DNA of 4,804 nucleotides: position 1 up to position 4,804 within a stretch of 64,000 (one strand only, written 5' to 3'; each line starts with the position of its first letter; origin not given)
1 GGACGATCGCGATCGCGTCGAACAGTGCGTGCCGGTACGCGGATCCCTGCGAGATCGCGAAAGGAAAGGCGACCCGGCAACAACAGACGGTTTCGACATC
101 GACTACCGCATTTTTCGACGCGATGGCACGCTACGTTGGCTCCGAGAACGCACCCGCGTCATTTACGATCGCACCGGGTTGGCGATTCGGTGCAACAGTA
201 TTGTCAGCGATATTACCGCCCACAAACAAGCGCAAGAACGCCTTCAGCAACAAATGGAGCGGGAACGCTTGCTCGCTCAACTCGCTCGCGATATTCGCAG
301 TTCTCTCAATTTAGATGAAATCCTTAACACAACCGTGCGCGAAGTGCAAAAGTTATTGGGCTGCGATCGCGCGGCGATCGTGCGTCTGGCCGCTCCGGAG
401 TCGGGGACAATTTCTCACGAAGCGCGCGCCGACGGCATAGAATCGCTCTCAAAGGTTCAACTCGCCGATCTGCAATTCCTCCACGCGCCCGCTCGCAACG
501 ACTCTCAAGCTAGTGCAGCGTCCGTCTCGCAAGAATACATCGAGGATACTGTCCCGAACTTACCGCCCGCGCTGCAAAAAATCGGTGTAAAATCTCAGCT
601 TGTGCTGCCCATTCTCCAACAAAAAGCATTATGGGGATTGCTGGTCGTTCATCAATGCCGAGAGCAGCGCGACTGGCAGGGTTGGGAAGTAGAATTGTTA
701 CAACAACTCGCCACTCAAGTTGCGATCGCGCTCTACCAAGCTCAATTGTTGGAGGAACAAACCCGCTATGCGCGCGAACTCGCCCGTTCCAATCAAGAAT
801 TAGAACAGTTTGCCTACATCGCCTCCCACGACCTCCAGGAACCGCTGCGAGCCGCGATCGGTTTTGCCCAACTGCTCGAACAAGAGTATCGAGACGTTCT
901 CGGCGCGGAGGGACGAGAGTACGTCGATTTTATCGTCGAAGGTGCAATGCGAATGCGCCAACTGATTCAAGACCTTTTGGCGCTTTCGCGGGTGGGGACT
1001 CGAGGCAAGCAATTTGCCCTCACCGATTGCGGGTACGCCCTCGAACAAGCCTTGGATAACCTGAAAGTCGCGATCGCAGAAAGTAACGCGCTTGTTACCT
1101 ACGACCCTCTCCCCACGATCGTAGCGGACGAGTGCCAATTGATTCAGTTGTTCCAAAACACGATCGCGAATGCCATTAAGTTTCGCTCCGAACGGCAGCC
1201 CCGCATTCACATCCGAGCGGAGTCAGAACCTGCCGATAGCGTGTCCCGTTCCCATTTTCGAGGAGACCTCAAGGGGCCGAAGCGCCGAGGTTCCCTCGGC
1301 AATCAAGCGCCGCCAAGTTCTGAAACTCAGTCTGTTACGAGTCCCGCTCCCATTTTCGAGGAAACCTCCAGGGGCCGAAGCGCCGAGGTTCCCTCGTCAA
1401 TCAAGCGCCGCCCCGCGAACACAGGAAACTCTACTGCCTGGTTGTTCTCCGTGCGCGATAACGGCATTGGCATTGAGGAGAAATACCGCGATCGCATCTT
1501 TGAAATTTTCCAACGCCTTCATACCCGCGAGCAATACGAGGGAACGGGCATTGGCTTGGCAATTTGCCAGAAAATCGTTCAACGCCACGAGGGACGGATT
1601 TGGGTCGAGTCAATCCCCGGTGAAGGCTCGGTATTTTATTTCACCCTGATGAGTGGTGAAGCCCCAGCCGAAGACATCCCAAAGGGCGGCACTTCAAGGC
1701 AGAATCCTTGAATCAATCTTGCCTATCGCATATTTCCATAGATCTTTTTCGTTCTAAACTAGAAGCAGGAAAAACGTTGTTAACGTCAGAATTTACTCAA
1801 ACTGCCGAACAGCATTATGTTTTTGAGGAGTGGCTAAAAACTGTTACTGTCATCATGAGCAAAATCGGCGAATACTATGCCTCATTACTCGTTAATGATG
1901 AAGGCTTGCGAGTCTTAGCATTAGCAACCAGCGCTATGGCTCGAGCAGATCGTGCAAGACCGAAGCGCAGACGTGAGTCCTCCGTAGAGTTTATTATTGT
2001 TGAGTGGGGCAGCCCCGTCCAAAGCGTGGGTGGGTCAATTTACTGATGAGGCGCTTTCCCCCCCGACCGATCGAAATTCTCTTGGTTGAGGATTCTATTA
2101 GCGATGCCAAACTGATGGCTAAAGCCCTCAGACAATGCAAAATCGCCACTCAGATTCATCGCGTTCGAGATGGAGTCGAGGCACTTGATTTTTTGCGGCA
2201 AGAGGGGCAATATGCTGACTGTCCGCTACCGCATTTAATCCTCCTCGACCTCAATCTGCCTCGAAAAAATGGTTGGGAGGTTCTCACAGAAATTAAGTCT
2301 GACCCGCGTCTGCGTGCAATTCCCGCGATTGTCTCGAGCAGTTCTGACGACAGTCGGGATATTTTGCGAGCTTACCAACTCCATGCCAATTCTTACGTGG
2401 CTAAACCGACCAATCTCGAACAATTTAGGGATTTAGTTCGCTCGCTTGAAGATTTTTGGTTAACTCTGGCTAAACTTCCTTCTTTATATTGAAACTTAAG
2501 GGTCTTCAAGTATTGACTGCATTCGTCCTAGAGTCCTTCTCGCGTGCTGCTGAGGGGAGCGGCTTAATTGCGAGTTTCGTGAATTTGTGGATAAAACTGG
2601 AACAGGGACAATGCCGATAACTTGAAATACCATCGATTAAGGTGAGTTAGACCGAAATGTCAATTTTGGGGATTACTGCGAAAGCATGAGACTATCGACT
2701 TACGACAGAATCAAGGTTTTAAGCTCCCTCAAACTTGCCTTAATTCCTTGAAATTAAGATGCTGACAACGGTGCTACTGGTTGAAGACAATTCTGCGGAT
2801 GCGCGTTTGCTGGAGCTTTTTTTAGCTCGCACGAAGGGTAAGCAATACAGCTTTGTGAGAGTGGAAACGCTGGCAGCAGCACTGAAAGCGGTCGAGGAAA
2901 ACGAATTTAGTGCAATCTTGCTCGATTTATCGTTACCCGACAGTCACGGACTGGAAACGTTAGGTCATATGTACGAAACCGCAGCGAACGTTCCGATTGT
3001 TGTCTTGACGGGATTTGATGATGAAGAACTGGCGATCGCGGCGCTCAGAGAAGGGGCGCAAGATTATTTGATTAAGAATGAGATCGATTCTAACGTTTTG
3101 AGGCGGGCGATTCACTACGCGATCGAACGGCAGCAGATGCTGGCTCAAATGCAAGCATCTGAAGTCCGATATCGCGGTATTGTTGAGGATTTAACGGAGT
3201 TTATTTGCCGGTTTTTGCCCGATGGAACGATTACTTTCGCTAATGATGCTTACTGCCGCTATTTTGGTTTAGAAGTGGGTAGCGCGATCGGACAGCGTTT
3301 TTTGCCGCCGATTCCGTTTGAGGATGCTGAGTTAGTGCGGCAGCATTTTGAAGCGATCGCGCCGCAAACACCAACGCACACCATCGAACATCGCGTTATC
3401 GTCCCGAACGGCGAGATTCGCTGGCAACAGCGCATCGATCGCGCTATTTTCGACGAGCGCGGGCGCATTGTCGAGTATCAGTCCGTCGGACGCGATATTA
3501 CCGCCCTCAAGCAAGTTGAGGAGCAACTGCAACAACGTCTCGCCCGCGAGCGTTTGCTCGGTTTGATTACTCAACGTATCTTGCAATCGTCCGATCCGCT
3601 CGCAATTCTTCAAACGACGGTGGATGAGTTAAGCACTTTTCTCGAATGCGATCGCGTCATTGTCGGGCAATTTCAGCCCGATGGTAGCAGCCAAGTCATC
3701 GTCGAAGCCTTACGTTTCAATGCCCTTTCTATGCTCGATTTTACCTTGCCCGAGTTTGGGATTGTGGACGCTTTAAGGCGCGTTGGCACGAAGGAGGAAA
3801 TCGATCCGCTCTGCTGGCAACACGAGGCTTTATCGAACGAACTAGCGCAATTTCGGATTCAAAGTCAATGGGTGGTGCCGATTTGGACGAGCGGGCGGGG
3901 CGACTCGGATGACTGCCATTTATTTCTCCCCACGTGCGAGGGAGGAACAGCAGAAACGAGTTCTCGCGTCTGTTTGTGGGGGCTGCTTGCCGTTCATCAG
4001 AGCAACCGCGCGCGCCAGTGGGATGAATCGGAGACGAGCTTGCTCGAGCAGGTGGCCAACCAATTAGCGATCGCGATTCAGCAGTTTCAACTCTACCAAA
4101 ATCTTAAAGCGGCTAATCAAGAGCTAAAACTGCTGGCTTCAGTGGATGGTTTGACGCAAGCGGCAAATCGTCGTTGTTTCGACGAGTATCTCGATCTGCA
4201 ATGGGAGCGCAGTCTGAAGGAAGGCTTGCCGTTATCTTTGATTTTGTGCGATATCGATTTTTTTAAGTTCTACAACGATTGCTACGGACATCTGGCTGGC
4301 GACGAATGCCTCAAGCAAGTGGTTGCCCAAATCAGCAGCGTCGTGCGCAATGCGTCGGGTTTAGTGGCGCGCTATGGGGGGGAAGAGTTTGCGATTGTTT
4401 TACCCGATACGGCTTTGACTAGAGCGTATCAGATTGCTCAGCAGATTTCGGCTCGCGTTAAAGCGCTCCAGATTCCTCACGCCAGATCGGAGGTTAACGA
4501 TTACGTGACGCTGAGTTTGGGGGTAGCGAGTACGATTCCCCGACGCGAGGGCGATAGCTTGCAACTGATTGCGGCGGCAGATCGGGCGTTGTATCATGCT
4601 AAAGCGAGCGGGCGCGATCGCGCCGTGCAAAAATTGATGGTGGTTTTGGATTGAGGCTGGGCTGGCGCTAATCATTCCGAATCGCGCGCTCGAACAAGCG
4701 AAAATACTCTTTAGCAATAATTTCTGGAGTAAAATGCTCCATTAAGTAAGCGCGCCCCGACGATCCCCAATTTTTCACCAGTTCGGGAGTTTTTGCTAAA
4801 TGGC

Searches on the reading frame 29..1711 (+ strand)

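Call 78: search_protein_families(library=pfam, proteins=[window:29-1711:+], max_evalue=0.00001)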
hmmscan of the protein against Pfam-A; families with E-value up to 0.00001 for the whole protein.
window:29-1711:+ (560 aa): 6 families
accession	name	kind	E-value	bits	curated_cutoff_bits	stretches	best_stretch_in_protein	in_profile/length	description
PF02518.31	HATPase_c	-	5.5e-23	82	26.4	1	469-540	36-107/111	Histidine kinase-, DNA gyrase B-, and HSP90-like ATPase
PF01590.32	GAF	-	2.8e-21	76.9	22.4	1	94-235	1-133/133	GAF domain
PF00512.31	HisKA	-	4.6e-13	49.4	26.9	1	258-323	2-64/66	His Kinase A (phospho-acceptor) domain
PF13185.12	GAF_2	-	1.8e-08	35.2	28.6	1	93-235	2-135/136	GAF domain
PF13492.12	GAF_3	-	2.4e-06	28.4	27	0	94-235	1-127/129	GAF domain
PF08447.18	PAS_3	-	2.5e-06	28.1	25.6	1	21-58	51-88/89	PAS fold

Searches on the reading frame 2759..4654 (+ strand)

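Call 78: search_protein_families(library=pfam, proteins=[window:2759-4654:+], max_evalue=0.00001)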
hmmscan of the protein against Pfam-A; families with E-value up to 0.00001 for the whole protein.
window:2759-4654:+ (631 aa): 8 families
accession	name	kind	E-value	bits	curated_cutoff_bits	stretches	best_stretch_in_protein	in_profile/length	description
PF00990.26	GGDEF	-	3.4e-49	167.1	23.8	1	460-621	1-161/161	Diguanylate cyclase, GGDEF domain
PF00072.30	Response_reg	-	1.1e-18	67.8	30.2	1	5-117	1-109/111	Response regulator receiver domain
PF01590.32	GAF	-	3.4e-16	60.4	22.4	1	279-440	1-133/133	GAF domain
PF00989.32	PAS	-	4.8e-11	43.1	22.6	1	137-247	2-113/113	PAS fold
PF08448.16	PAS_4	-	5.3e-10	39.9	23.1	1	145-251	4-109/110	PAS fold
PF08447.18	PAS_3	-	1.7e-09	38.2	25.6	1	159-243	2-88/89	PAS fold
PF13426.13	PAS_9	-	5.3e-08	33.5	27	1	154-249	9-103/103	PAS domain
PF13492.12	GAF_3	-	1.9e-07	32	27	0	408-442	96-129/129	GAF domain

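Call 79: search_protein_families(library=padloc, proteins=[window:2759-4654:+], max_evalue=0.001)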
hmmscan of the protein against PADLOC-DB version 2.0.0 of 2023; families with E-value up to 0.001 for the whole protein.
window:2759-4654:+ (631 aa): 2 families
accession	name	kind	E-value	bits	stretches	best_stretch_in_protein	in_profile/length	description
PDLC04725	PDC-M60B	-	2.1e-08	32.1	1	3-86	4-100/158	-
PDLC00405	SduA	-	0.00011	19.8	1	4-127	8-138/323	DUF4263 domain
